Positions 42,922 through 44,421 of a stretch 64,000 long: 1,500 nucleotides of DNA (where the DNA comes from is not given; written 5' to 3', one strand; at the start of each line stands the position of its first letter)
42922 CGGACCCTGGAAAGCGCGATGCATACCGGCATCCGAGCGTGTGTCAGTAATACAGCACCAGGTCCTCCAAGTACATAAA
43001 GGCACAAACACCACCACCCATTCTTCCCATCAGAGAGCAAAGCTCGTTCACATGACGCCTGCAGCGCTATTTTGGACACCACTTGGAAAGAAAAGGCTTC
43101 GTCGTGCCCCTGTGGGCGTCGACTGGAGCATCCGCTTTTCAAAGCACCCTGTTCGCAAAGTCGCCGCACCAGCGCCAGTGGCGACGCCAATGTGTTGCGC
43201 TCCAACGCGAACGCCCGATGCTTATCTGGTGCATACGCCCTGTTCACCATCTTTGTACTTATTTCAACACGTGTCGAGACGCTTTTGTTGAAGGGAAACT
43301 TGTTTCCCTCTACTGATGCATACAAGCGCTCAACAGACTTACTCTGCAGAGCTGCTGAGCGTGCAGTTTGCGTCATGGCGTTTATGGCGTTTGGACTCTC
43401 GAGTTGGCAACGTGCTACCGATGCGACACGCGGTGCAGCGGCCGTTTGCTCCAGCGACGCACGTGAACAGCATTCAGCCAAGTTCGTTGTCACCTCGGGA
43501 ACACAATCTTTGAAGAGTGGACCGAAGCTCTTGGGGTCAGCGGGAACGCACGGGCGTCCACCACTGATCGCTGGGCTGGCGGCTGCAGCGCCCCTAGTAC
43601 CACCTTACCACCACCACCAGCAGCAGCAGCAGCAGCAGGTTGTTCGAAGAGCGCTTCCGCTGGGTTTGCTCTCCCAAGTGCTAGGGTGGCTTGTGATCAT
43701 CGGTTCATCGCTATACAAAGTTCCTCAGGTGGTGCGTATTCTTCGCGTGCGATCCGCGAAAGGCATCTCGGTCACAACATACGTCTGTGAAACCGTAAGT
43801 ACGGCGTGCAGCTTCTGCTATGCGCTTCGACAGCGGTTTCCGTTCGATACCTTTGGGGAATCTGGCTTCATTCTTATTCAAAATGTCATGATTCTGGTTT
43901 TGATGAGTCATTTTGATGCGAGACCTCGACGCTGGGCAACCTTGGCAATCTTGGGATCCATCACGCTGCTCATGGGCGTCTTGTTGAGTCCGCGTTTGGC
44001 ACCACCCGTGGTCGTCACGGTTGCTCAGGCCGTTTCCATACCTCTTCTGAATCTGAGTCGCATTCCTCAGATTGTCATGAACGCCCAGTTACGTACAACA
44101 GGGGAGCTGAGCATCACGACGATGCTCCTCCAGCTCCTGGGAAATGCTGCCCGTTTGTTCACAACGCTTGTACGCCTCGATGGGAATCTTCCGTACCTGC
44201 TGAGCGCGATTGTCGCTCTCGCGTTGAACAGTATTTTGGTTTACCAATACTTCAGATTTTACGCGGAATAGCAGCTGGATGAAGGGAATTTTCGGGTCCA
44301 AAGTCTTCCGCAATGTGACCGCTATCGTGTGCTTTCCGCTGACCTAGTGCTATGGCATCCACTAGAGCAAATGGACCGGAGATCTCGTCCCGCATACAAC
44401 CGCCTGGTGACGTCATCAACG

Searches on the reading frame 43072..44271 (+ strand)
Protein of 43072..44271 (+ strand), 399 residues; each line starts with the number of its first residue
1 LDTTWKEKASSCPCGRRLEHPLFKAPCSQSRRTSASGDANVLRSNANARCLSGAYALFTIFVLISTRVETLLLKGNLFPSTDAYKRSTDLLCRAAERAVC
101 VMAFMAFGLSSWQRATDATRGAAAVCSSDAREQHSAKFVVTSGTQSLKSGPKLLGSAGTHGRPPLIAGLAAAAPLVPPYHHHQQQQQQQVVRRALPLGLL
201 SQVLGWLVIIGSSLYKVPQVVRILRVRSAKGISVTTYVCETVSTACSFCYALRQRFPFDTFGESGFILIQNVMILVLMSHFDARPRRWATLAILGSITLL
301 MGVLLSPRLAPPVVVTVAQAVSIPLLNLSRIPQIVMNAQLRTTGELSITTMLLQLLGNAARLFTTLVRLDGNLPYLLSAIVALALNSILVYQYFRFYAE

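Call 26: search_protein_families(library=pfam, proteins=[window:43072-44271:+], max_evalue=0.00001)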
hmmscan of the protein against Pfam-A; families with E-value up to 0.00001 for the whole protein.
window:43072-44271:+ (399 aa): 1 family
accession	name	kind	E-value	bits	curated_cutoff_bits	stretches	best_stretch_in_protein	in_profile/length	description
PF04193.19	PQ-loop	-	4.1e-23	81.3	22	2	200-259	1-60/61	PQ loop repeat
